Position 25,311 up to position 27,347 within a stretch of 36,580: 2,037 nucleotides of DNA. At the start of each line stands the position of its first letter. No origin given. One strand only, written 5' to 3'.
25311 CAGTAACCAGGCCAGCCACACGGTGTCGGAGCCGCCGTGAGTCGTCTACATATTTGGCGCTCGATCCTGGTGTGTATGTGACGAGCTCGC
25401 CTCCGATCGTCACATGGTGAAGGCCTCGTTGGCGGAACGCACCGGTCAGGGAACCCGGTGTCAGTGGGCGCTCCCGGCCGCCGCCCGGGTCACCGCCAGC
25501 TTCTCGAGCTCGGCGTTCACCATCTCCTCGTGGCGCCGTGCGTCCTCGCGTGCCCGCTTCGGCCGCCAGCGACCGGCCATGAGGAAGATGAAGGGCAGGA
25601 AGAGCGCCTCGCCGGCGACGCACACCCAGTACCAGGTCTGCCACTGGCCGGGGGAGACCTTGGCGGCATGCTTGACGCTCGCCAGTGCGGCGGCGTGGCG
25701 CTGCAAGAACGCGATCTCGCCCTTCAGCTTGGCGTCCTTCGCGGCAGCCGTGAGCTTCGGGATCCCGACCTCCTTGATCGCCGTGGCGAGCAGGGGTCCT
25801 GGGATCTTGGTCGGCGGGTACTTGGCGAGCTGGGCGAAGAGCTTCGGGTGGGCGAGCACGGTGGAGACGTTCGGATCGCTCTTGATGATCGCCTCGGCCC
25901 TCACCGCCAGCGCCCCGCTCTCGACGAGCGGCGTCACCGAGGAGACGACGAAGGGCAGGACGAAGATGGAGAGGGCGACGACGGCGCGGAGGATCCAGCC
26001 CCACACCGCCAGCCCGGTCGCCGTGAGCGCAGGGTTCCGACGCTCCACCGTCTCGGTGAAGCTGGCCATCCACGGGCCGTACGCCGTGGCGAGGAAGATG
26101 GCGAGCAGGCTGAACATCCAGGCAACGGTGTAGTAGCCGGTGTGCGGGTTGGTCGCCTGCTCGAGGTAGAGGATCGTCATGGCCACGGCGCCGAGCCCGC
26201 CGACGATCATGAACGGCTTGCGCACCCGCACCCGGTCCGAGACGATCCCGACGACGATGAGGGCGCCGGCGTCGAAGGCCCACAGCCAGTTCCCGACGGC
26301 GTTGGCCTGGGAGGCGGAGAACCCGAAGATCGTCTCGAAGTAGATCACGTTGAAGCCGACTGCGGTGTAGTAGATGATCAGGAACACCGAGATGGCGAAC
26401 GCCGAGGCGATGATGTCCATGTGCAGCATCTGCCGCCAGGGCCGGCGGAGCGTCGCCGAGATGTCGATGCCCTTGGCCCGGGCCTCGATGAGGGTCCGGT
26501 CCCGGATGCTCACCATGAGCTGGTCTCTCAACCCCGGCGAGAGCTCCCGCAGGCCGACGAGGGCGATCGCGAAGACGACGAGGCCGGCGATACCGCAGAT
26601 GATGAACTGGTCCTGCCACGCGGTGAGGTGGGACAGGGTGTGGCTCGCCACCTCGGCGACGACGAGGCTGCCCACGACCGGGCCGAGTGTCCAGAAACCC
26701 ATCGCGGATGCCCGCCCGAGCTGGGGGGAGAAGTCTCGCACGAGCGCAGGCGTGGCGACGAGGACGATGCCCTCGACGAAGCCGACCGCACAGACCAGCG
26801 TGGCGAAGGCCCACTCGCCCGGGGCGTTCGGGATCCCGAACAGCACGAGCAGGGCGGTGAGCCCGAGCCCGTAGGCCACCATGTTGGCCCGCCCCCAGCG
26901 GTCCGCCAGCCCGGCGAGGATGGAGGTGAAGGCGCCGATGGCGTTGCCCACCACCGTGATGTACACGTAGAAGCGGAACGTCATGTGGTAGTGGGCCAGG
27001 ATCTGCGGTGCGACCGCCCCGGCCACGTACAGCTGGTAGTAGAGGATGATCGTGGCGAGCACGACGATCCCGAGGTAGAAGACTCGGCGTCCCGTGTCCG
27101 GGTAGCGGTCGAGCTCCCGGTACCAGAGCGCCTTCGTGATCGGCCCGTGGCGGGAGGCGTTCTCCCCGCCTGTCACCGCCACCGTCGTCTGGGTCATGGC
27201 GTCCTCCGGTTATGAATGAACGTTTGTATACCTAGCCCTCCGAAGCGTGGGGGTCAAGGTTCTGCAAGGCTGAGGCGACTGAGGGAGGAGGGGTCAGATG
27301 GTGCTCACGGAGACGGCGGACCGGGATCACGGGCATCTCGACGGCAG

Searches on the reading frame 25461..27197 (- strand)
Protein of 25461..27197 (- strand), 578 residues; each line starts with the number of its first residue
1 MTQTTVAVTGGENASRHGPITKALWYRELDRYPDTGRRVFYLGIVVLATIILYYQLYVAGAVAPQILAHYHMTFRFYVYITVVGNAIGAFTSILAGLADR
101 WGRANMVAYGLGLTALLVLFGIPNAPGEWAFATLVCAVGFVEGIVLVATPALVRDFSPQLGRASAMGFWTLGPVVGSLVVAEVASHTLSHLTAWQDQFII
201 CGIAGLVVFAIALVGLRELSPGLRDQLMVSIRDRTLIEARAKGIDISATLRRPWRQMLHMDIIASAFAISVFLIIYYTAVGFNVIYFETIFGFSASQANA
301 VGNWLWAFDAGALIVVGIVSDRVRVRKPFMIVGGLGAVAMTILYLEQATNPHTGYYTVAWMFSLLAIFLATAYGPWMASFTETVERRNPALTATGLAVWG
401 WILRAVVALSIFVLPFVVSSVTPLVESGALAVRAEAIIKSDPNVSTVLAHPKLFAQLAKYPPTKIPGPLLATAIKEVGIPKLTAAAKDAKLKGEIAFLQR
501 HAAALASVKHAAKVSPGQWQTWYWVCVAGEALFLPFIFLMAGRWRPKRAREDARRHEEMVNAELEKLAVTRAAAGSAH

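Call 13: search_protein_families(library=pfam, proteins=[window:25461-27197:-], max_evalue=0.01)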
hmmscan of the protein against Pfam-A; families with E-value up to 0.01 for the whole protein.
window:25461-27197:- (578 aa): 1 family
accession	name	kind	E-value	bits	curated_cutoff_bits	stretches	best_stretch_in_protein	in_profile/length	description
PF07690.21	MFS_1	-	3.9e-22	79.1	33.4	1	46-395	2-336/347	Major Facilitator Superfamily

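Call 14: search_protein_families(library=ncbifam, proteins=[window:25461-27197:-], max_evalue=0.01)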
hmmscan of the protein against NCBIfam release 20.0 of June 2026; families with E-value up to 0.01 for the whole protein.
window:25461-27197:- (578 aa): 6 families
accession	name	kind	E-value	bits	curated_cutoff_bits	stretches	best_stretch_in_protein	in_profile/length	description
TIGR00893.1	2A0114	subfamily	9.9e-12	44.5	395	1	115-402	71-358/399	D-galactonate transporter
TIGR00894.1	2A0114euk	subfamily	2.3e-08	33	626.45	1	97-297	99-298/465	Na(+)-dependent inorganic phosphate cotransporter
TIGR00881.1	2A0104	subfamily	9.3e-08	31.5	407.75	1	93-404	48-356/379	phosphoglycerate transporter protein PgtP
TIGR00895.1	2A0115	subfamily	1e-07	31.3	418.55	1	44-386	21-372/398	aromatic acid/H+ symport family MFS transporter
TIGR00880.1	2_A_01_02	superfamily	1.2e-07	31.9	131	1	84-216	6-138/141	multidrug resistance protein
NF002982.0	PRK03699.1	equivalog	0.0011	18.2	221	1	256-369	202-314/395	MFS transporter TsgA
